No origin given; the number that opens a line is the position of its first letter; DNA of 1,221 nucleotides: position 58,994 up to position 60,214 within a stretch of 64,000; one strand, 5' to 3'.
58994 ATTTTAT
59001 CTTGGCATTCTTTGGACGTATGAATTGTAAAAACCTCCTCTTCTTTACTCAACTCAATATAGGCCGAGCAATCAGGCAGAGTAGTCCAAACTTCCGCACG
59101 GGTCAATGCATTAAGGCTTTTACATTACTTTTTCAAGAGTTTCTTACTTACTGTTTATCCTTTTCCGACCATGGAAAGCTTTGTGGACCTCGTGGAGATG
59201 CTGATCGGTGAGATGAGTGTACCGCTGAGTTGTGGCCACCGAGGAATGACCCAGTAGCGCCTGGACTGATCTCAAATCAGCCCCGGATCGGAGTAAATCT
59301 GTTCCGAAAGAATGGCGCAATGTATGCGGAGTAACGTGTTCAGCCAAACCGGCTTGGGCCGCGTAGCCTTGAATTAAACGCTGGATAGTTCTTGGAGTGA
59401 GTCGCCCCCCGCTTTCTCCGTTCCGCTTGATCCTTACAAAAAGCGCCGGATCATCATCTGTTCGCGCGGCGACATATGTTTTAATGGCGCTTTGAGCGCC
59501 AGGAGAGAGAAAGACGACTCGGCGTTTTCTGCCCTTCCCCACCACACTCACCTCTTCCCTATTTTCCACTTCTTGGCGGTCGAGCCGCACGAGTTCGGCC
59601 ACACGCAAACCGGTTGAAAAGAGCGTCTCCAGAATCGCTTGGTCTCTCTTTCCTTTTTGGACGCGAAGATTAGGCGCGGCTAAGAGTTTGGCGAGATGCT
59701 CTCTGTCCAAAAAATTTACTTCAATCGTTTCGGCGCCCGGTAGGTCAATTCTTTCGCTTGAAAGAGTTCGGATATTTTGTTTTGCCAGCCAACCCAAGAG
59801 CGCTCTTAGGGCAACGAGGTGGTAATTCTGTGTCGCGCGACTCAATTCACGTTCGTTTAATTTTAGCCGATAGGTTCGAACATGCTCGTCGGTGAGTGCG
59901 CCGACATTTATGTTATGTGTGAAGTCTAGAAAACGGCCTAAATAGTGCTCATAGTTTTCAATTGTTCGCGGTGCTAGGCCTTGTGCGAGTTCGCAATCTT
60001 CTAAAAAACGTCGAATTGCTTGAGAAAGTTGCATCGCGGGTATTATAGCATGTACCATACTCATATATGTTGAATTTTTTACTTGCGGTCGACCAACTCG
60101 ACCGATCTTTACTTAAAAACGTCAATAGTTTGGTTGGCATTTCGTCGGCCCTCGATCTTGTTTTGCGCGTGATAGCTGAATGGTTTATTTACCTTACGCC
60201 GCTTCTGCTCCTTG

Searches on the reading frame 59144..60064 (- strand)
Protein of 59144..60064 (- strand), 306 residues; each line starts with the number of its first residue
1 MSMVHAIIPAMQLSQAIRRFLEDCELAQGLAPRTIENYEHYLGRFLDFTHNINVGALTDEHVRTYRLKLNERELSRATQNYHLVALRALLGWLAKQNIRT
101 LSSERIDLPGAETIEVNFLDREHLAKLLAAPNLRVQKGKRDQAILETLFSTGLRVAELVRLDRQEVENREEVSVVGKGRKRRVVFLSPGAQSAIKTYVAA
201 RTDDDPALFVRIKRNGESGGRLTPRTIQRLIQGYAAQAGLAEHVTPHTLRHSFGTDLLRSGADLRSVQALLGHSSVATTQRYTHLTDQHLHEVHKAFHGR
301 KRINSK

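Call 4: search_protein_families(library=pfam, proteins=[window:59144-60064:-], max_evalue=1)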
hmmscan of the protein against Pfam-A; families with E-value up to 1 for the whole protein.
window:59144-60064:- (306 aa): 5 families
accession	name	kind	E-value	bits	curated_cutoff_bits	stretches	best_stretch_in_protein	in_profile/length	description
PF00589.27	Phage_integrase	-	6e-39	134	27.1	1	118-289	2-172/172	Phage integrase family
PF13495.12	Phage_int_SAM_4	-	7.4e-14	52.4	27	1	19-98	4-83/85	Phage integrase, N-terminal SAM-like domain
PF02899.23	Phage_int_SAM_1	-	2.6e-09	37.6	22.3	1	17-96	1-82/83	Phage integrase, N-terminal SAM-like domain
PF13102.12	Phage_int_SAM_5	-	0.00015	22.5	22.3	1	15-91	4-80/98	Phage integrase SAM-like domain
PF14659.12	Phage_int_SAM_3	-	0.27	12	22.6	0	18-69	7-57/58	Phage integrase, N-terminal SAM-like domain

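Call 40: list_cluster_members(proteins=[window:59147-60058:-, window:59147-60034:-, window:56884-58053:-, window:56884-57984:-, window:58082-58378:-, window:58385-58720:-, window:58690-59106:-, window:58690-58983:-, window:60067-60678:+, window:56348-56797:-])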
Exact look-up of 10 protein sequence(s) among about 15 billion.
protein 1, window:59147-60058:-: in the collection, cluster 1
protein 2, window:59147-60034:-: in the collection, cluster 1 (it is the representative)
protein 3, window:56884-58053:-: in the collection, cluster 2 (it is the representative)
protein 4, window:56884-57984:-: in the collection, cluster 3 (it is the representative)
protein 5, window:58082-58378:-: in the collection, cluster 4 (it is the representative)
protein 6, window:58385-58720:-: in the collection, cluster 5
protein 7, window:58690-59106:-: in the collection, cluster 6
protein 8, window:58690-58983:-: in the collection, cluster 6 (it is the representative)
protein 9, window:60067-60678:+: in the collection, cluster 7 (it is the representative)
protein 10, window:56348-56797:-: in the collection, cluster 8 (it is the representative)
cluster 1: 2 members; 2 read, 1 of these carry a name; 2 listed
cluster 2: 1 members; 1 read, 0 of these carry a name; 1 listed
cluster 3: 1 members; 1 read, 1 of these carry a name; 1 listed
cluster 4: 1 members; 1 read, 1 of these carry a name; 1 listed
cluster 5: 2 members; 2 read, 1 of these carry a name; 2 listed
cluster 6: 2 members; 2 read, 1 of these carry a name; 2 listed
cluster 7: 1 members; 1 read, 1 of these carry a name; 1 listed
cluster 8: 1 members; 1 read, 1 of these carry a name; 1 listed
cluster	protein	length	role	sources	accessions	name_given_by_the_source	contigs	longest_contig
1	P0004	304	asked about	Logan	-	-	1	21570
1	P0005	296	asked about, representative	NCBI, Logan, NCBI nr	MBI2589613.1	tyrosine-type recombinase/integrase [Candidatus Berkelbacteria bacterium]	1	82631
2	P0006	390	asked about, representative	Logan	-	-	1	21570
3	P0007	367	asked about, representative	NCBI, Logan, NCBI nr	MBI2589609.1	redox-regulated ATPase YchF [Candidatus Berkelbacteria bacterium]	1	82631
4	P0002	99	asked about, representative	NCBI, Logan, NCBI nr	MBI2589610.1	hypothetical protein HYW32_01065 [Candidatus Berkelbacteria bacterium] | hypothetical protein [Candidatus Berkelbacteria bacterium]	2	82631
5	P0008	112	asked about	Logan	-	-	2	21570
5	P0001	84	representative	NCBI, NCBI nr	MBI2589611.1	hypothetical protein HYW32_01070 [Candidatus Berkelbacteria bacterium] | hypothetical protein [Candidatus Berkelbacteria bacterium]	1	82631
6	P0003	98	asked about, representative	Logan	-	-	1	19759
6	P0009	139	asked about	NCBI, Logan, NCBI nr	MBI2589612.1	hypothetical protein HYW32_01075 [Candidatus Berkelbacteria bacterium] | hypothetical protein [Candidatus Berkelbacteria bacterium]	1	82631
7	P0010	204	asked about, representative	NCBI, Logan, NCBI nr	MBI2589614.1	phosphatase PAP2 family protein [Candidatus Berkelbacteria bacterium]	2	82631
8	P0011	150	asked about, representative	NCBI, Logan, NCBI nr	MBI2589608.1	30S ribosomal protein S6 [Candidatus Berkelbacteria bacterium]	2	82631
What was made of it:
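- On XerC/XerD-type chromosome dimer resolvase (the neighbouring gene): PGAP names it 'tyrosine-type recombinase/integrase' (call 40).
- Closest known: Taxonomically restricted. Same: They are annotated 'hypothetical protein' by PGAP (call 40) and are embedded among core genes.
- Even YchF and S6 of this organism have no cluster mates at 90% identity, so relatives of fast-evolving small proteins may simply be unsampled: call 40.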

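Call 57: search_protein_families(library=ncbifam, proteins=[window:59147-60034:-], max_evalue=0.00001)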
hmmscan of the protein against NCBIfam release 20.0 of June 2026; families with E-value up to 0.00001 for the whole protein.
window:59147-60034:- (296 aa): 12 families
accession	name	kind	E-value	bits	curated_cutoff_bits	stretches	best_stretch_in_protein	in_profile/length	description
TIGR02224.1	recomb_XerC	equivalog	8.6e-69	232.1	335.15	1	9-291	2-293/295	tyrosine recombinase XerC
NF001399.0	PRK00283.1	subfamily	7.9e-66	222.3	279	1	3-291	5-299/300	tyrosine recombinase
TIGR02225.1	recomb_XerD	equivalog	3.1e-65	220.4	329.6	1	9-290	2-289/290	site-specific tyrosine recombinase XerD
NF040815.2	recomb_XerA_Arch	equivalog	5.1e-61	206.5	220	1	9-283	2-262/263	site-specific tyrosine recombinase/integron integrase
NF002331.0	PRK01287.1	subfamily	7.6e-43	146.9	371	1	3-292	26-329/365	site-specific tyrosine recombinase XerC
TIGR02249.1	integrase_gron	subfamily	1.5e-34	119.7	265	2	212-284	237-309/315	integron integrase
NF003462.0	PRK05084.1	equivalog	1.5e-31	109.5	267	1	106-282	171-351/360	tyrosine recombinase XerS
NF011946.0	PRK15417.1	equivalog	7.9e-19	68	435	1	215-277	255-317/337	integron integrase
NF007371.0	PRK09871.1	subfamily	2.1e-13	50.3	222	1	125-274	22-173/198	tyrosine-type DNA invertase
NF007370.0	PRK09870.1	subfamily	1.8e-11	44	221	1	105-292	9-196/200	tyrosine-type DNA invertase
NF041502.1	integrase_1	equivalog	8e-08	31.4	350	0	220-287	305-372/484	site-specific integrase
NF040693.1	recomb_GmtY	equivalog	4.5e-07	29.5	340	0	234-281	391-438/441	gamma-mobile-trio recombinase GmtY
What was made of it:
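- On Integron cassette array: TIGR02249 scores 119.7 bits against a cutoff of 265, and the ORFs are co-directional with the recombinase (call 57).
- On XerC/XerD-type chromosome dimer resolvase (the neighbouring gene): The match is full length to XerC (232 bits, cutoff 335), XerD (220 bits, cutoff 330) and XerA (206 bits, cutoff 220), all below cutoff (call 57).
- Closest known: Integron gene cassettes. Different: The recombinase scores 120 bits on the integron-integrase model against a cutoff of 265, but 232 bits on XerC (call 57).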
